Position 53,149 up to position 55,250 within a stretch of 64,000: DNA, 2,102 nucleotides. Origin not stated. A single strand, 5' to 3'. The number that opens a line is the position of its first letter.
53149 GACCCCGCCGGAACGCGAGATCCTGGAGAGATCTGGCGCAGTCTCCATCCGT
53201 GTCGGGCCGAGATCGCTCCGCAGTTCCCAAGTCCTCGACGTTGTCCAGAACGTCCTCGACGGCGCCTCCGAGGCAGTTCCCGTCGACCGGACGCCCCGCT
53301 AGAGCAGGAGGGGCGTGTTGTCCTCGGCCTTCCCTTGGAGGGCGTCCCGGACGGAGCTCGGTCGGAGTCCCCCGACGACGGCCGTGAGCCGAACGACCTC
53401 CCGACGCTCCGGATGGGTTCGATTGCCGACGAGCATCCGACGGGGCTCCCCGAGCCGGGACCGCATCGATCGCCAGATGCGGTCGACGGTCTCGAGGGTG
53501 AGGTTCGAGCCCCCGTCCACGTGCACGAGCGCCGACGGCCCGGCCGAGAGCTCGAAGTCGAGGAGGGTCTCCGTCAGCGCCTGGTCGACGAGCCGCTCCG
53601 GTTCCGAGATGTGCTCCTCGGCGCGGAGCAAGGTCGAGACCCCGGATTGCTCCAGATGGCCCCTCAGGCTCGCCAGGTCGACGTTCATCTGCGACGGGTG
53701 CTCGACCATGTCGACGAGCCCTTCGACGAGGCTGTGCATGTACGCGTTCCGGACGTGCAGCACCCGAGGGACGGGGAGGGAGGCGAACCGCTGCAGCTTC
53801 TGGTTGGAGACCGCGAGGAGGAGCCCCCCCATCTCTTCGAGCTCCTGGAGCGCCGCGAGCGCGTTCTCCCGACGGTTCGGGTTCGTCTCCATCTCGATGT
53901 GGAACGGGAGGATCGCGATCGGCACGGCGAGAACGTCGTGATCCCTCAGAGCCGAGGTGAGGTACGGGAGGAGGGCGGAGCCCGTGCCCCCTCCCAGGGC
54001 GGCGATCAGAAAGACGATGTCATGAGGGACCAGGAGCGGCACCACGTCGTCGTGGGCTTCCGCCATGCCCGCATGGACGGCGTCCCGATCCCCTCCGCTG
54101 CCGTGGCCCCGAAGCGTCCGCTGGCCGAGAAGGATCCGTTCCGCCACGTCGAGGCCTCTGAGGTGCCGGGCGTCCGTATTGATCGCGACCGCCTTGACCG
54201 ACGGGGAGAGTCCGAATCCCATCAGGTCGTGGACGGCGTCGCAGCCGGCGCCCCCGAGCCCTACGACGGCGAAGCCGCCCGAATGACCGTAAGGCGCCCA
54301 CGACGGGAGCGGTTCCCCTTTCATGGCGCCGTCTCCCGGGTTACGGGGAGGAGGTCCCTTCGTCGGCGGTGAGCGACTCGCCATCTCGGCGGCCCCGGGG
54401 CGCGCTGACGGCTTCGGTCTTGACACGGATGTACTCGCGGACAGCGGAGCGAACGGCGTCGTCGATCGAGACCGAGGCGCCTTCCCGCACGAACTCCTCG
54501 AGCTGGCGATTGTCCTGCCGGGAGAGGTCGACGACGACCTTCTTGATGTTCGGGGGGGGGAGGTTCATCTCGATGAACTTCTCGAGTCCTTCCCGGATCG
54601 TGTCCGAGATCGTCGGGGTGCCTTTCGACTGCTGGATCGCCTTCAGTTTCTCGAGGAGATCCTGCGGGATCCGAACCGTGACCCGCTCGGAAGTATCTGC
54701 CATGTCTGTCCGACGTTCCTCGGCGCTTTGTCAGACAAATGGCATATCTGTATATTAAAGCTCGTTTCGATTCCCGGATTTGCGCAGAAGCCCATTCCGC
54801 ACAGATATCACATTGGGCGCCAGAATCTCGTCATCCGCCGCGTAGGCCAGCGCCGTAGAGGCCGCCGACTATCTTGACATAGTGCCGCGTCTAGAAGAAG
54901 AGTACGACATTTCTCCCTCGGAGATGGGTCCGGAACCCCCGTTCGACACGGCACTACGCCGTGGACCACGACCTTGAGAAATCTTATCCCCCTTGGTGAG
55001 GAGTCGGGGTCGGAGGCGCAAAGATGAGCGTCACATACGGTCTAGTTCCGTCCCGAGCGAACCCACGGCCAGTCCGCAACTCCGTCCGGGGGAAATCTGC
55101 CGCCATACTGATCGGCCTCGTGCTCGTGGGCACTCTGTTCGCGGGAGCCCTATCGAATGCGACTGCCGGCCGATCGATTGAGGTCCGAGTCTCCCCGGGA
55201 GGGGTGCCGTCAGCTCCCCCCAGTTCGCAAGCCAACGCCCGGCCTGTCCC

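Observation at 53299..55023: Double ribbon-helix-helix protein co-transcribed with a CetZ/tubulin-like GTPase behind a repeat-rich, AT-rich leader: cytoskeletal regulator or TubZR-like module?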

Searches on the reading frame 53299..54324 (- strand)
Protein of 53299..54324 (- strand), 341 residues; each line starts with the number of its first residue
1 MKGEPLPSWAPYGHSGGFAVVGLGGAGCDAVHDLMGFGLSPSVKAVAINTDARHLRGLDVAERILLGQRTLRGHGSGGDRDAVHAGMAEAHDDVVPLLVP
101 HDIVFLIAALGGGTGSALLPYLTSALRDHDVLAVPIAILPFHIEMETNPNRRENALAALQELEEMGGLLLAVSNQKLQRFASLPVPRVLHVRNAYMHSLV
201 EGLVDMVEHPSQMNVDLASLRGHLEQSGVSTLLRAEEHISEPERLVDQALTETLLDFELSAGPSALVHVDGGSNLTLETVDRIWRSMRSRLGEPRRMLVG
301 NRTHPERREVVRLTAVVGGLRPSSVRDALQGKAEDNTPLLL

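Call 4: search_protein_families(library=pfam, proteins=[window:53299-54324:-], max_evalue=0.01)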
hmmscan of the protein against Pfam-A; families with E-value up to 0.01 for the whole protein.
window:53299-54324:- (341 aa): 3 families
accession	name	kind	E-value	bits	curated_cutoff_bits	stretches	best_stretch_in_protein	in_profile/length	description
PF00091.31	Tubulin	-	1.9e-25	90.7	33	1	20-180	4-188/190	Tubulin/FtsZ family, GTPase domain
PF12327.13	FtsZ_C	-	1.5e-09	38.5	27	1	244-320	18-94/95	FtsZ family, C-terminal domain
PF13809.12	Tubulin_2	-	1.7e-05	24.7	27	1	104-168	164-234/356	Tubulin like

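Call 5: search_protein_families(library=ncbifam, proteins=[window:53299-54324:-], max_evalue=0.01)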
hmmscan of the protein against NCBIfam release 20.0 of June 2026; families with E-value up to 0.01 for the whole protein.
window:53299-54324:- (341 aa): 1 family
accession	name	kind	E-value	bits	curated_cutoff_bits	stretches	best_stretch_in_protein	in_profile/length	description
TIGR00065.1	ftsZ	equivalog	8.9e-48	163.4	295.2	1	19-328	21-332/353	cell division protein FtsZ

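Call 12: find_homologous_proteins(query=window:53299-54324:-, max_evalue=1e-10)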
Query window:53299-54324:- (341 aa): 714 proteins with E <= 1e-10 among 8000 candidates; the best 120 are listed.
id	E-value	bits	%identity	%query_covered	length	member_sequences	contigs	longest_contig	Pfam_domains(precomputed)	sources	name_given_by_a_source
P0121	7.0e-219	744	100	100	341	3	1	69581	PF00091.32,PF12327.14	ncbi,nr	ncbi:MAG: hypothetical protein L3K03_01085 [Thermoplasmata archaeon]|nr:hypothetical protein [Thermo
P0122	2.6e-141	489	72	96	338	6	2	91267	PF00091.32,PF12327.14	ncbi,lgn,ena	-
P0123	4.2e-141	488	70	97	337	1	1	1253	PF00091.32,PF12327.14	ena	-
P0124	5.1e-140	485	69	97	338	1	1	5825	PF00091.32,PF12327.14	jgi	jgi:cell division protein FtsZ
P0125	6.9e-140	484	72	96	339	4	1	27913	PF00091.32,PF12327.14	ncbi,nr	ncbi:MAG: hypothetical protein L3K13_03115 [Thermoplasmata archaeon]|nr:hypothetical protein [Thermo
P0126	6.0e-139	481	70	96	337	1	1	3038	PF00091.32,PF12327.14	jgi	jgi:cell division protein FtsZ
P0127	2.0e-138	480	69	96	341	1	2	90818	PF00091.32,PF12327.14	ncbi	-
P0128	2.1e-138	480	69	96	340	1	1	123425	PF00091.32,PF12327.14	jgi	jgi:cell division protein FtsZ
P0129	9.2e-137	474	68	96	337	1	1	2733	PF00091.32,PF12327.14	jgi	jgi:cell division protein FtsZ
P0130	1.5e-135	470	68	96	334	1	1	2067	PF00091.32,PF12327.14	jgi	jgi:cell division protein FtsZ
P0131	6.8e-135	468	68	97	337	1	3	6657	PF00091.32,PF12327.14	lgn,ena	-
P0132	5.9e-134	465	67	96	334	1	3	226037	PF00091.32,PF12327.14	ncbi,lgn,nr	ncbi:MAG TPA: hypothetical protein VGV89_01800 [Thermoplasmata archaeon]|nr:hypothetical protein [Th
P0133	1.7e-133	463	68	96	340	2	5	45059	PF00091.32,PF12327.14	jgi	jgi:cell division protein FtsZ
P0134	2.9e-133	463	66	96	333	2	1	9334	PF00091.32,PF12327.14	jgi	jgi:cell division protein FtsZ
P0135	3.8e-131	456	67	96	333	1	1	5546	PF00091.32,PF12327.14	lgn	-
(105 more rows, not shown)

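Call 14: search_solved_structures(query=window:53299-54324:-, max_evalue=0.00001, show_alignments=0)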
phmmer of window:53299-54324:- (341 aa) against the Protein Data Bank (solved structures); distinct sequences matched with E-value up to 0.00001: 52.
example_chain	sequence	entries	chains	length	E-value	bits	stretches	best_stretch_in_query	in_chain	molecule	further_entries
1w5e_A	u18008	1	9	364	1.3e-35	126.9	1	18-321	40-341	FTSZ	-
1w58_1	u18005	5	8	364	1.3e-35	126.9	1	18-321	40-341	CELL DIVISION PROTEIN FTSZ HOMOLOG 1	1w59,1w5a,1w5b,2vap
1fsz_A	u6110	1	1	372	1.4e-35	126.8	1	18-321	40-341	FTSZ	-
2r6r_1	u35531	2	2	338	4.7e-35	125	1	19-316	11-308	Cell division protein ftsZ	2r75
9v7v_A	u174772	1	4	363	6.7e-32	114.7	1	18-326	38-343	Cell division protein FtsZ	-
6ym9_A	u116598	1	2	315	1.1e-28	104.1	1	11-320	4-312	Cell division protein FtsZ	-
6y1u_A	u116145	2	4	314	1.3e-28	103.8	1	11-319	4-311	Cell division protein FtsZ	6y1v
14uh_A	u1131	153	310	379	1.3e-28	103.8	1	11-322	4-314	Cell division protein FtsZ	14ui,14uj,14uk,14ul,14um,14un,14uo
6ym1_A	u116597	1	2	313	1.4e-28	103.7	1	11-319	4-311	Cell division protein FtsZ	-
1rlu_A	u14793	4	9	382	1.4e-28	103.7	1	11-322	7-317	Cell division protein ftsZ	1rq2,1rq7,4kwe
6ll6_A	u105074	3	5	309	9e-28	101.1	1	13-320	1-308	Cell division protein FtsZ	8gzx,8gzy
5zue_A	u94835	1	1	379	1.3e-27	100.5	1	11-322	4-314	Cell division protein FtsZ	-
6umk_A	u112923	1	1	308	2.1e-27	99.9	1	19-320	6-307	Cell division protein FtsZ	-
6unx_A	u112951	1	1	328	2.6e-27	99.6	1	18-320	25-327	Cell division protein FtsZ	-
6ll5_A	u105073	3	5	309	4.1e-27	98.9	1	13-320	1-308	Cell division protein FtsZ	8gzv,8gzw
4b45_A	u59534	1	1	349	4.6e-09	39.6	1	21-141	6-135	CELL DIVISION PROTEIN FTSZ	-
3zid_A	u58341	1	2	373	1e-07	35.1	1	42-182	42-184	TUBULIN/FTSZ, GTPASE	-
4b46_A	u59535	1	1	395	1.7e-06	31.1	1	19-127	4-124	CELL DIVISION PROTEIN FTSZ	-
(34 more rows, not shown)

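Call 45: search_solved_structures(query=window:53299-54324:-, max_evalue=1e-30, show_alignments=5)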
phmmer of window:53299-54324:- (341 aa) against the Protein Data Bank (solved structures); distinct sequences matched with E-value up to 1e-30: 5.
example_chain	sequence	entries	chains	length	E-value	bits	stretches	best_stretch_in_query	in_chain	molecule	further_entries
1w5e_A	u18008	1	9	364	1.3e-35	126.9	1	18-321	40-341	FTSZ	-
1w58_1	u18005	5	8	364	1.3e-35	126.9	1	18-321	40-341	CELL DIVISION PROTEIN FTSZ HOMOLOG 1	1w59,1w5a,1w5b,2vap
1fsz_A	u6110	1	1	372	1.4e-35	126.8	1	18-321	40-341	FTSZ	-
2r6r_1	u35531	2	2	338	4.7e-35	125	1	19-316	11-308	Cell division protein ftsZ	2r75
9v7v_A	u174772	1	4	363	6.7e-32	114.7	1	18-326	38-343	Cell division protein FtsZ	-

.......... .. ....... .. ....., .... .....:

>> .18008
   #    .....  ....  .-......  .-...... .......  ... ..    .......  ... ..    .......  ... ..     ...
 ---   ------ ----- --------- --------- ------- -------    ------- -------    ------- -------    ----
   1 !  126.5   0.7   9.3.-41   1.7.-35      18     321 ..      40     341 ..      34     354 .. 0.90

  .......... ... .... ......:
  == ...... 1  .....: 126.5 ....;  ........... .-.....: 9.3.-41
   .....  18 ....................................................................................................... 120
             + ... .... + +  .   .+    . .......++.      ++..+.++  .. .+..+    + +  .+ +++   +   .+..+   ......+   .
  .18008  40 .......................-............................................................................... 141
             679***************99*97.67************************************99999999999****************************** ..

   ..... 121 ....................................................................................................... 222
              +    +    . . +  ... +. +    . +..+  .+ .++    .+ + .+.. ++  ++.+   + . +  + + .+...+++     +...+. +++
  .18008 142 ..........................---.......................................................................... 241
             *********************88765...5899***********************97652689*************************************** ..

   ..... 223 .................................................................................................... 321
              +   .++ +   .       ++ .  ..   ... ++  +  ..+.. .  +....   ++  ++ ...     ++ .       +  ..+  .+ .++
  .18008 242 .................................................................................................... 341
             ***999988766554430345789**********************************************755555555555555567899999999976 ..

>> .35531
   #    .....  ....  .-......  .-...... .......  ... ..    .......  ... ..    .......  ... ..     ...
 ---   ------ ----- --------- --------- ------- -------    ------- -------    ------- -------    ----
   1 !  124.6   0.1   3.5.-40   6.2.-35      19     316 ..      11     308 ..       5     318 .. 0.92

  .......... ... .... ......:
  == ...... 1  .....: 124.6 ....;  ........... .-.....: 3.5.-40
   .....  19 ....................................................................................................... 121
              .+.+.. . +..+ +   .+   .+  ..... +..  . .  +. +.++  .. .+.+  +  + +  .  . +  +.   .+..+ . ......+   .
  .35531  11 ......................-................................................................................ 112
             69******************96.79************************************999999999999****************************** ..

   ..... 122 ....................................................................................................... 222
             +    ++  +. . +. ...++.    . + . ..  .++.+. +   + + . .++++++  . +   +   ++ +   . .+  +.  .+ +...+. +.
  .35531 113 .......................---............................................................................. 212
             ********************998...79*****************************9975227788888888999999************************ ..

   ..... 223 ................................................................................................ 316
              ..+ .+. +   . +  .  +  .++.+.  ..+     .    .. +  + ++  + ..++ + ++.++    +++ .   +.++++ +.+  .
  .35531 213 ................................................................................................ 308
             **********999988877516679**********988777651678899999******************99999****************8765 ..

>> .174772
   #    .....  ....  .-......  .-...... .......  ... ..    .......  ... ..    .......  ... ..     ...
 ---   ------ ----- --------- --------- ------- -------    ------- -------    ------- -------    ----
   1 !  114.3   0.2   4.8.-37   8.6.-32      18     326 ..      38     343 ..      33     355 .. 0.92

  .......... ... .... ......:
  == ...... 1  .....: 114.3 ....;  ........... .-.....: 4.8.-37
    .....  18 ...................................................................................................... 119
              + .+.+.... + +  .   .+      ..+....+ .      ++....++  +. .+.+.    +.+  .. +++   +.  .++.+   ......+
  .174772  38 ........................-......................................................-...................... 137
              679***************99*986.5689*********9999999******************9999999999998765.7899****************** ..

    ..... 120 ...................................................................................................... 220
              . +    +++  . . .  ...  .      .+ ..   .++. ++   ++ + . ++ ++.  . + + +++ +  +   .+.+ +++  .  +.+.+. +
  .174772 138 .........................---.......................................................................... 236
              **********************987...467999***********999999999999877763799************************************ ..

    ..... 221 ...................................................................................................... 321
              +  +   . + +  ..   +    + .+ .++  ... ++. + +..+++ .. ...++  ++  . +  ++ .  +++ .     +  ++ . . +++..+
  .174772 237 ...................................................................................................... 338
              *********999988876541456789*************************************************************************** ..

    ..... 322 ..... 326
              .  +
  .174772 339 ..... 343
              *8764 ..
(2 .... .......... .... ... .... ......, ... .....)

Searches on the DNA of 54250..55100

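Call 77: search_rna_families(source=window, start=54250, end=55100, threshold=evalue, max_evalue=1)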
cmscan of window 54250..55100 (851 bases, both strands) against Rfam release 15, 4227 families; matches with E-value up to 1: 0.
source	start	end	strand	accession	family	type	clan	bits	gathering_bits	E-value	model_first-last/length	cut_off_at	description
